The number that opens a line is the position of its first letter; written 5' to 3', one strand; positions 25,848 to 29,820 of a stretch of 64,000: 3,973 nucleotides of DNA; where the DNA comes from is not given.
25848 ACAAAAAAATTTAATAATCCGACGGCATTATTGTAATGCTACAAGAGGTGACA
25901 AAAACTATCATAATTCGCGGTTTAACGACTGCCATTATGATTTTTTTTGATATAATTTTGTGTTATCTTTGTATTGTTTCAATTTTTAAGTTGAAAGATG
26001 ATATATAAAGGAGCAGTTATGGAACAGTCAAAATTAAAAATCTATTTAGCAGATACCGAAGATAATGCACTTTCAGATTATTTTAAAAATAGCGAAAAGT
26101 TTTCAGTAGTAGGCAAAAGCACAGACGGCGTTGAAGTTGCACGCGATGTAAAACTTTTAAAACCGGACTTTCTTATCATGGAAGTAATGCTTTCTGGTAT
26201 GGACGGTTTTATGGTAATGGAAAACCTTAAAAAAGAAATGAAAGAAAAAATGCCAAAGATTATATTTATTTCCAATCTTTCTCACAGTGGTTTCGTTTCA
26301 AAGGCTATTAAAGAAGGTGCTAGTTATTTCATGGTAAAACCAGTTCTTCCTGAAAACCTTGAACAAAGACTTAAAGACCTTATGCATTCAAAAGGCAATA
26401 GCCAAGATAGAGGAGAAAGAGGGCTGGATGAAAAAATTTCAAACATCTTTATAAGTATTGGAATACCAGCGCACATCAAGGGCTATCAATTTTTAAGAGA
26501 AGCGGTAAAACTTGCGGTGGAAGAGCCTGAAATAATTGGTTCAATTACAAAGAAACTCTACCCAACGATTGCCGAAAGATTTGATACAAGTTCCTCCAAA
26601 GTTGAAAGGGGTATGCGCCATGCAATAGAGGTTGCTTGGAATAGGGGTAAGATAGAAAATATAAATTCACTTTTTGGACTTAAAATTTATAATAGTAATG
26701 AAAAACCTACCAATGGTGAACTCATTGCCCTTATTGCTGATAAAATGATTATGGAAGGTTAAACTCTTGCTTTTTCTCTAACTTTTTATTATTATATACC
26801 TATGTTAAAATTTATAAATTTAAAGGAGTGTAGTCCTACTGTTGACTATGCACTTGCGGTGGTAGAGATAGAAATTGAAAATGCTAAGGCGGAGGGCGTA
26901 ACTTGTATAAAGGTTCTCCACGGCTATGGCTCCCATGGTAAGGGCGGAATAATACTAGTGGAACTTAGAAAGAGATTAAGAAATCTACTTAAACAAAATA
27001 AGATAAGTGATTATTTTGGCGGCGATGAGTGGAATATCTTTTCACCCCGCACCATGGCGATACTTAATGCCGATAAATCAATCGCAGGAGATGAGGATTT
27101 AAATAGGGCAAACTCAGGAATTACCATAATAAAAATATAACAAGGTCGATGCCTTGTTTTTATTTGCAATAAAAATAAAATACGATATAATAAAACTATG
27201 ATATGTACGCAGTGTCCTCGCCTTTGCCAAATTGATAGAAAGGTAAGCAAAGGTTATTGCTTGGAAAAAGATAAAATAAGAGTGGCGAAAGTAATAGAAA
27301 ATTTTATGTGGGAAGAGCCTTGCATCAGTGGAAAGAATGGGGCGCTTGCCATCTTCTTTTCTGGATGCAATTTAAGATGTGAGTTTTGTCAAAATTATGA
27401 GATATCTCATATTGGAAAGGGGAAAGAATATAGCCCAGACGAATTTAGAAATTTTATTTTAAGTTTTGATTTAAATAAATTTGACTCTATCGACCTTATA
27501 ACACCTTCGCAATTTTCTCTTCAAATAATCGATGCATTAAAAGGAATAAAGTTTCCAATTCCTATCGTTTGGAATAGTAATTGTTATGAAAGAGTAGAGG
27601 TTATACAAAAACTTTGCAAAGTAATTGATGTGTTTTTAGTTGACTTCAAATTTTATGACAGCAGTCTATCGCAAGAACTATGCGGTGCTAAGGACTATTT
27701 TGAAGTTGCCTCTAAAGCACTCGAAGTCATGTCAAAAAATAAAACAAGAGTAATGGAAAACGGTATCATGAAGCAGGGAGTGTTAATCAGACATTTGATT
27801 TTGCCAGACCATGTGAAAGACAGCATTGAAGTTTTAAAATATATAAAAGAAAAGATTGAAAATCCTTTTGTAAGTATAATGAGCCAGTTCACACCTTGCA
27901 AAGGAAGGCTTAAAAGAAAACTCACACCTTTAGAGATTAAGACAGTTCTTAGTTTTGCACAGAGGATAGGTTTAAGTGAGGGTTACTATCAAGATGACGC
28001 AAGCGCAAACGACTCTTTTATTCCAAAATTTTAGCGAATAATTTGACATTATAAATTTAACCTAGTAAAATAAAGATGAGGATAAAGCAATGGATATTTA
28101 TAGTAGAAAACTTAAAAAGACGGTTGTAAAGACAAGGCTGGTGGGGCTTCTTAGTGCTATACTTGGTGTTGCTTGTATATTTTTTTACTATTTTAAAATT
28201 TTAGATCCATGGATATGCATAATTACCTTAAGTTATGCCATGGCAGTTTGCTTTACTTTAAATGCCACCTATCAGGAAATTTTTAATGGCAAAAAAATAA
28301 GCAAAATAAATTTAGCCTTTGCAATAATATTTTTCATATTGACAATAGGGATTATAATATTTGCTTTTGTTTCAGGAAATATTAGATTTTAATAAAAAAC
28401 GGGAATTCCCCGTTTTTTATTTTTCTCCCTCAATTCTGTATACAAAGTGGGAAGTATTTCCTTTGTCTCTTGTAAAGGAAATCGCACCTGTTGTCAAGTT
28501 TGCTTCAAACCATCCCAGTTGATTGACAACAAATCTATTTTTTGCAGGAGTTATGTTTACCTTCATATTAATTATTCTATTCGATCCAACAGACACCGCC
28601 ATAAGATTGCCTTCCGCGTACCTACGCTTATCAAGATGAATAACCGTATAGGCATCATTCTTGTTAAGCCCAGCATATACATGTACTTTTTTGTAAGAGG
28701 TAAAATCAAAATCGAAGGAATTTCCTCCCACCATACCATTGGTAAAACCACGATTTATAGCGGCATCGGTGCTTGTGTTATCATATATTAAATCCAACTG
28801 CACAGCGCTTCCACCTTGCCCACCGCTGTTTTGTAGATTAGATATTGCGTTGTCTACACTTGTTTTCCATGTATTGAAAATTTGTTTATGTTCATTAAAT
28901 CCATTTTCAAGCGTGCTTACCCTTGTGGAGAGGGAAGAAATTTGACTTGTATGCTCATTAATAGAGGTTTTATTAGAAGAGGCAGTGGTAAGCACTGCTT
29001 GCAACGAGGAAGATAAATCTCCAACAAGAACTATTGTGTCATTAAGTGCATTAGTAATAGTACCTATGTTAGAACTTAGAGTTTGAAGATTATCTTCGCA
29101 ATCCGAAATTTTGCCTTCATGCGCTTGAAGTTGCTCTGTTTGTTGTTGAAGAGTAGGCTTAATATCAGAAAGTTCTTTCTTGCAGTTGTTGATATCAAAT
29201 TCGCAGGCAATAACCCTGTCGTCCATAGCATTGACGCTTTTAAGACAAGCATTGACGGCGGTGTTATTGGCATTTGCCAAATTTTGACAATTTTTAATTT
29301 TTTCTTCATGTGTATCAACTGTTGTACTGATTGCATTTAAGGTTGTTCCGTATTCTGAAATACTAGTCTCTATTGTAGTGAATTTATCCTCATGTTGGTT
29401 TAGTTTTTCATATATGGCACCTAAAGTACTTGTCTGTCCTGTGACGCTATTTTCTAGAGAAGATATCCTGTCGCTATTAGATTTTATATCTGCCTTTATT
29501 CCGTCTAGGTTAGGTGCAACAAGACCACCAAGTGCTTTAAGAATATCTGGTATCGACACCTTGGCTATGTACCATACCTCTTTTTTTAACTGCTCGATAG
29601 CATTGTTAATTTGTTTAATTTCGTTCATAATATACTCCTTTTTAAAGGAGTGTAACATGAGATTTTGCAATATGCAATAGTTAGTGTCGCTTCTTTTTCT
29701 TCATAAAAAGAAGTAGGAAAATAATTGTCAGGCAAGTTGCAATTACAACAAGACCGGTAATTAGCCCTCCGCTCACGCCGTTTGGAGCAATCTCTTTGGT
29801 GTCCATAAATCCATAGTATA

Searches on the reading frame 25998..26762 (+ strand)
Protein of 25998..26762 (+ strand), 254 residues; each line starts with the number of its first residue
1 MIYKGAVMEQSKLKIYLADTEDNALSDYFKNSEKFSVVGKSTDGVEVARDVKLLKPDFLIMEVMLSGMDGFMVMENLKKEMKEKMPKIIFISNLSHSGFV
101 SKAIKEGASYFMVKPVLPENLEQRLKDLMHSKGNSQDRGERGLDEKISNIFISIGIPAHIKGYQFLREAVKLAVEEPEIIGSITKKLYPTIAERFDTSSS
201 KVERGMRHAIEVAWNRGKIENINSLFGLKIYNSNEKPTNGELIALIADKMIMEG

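Call 56: search_protein_families(library=pfam, proteins=[window:25998-26762:+], max_evalue=0.00001)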
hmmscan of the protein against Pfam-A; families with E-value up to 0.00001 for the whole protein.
window:25998-26762:+ (254 aa): 2 families
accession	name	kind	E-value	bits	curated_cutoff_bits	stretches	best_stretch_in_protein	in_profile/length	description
PF08769.17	Spo0A_C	-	1.2e-38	131.7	25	1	147-249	1-103/104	Sporulation initiation factor Spo0A C terminal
PF00072.30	Response_reg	-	1.7e-15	57.6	30.2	1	24-125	13-110/111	Response regulator receiver domain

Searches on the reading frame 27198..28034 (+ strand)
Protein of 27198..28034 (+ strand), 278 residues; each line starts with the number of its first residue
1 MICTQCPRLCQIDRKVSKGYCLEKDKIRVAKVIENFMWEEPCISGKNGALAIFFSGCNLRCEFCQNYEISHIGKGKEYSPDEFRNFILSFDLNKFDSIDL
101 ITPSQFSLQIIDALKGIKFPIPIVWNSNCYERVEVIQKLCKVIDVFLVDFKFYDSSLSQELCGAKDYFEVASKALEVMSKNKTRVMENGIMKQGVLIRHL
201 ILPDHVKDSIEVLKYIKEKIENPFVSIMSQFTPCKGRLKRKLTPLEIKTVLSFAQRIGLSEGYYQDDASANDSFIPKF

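Call 56: search_protein_families(library=pfam, proteins=[window:27198-28034:+], max_evalue=0.00001)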
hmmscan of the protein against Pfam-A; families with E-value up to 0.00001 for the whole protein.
window:27198-28034:+ (278 aa): 2 families
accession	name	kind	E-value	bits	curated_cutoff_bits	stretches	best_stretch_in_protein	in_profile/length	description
PF04055.27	Radical_SAM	-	6.5e-09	36.6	29.5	1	52-191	2-144/166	Radical SAM superfamily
PF13353.11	Fer4_12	-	2.5e-06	28.3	22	1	49-158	7-123/137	4Fe-4S single cluster domain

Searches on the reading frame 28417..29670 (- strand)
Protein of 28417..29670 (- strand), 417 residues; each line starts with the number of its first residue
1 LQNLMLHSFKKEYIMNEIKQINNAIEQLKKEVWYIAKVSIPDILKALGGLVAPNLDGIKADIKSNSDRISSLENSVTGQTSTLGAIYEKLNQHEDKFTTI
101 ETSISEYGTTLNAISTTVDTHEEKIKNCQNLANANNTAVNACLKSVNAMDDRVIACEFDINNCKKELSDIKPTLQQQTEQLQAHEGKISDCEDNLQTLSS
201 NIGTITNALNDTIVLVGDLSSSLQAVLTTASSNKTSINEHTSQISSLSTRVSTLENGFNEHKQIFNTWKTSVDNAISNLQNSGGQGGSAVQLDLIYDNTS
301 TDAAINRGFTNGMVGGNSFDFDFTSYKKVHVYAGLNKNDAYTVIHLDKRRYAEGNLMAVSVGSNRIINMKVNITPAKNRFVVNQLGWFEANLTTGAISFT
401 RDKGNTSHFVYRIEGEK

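Call 56: search_protein_families(library=pfam, proteins=[window:28417-29670:-], max_evalue=0.00001)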
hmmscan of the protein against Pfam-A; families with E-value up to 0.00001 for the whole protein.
window:28417-29670:- (417 aa): 3 families
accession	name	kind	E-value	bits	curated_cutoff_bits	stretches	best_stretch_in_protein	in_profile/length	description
PF05531.17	NPV_P10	-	2.6e-08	34.7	29.8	0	57-112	8-66/75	Nucleopolyhedrovirus P10 protein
PF07926.17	TPR_MLP1_2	-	4.4e-06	27.2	36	0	166-281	2-117/129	TPR/MLP1/MLP2-like protein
PF10498.14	IFT57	-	5.4e-06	26.1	40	0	51-133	241-327/360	Intra-flagellar transport protein 57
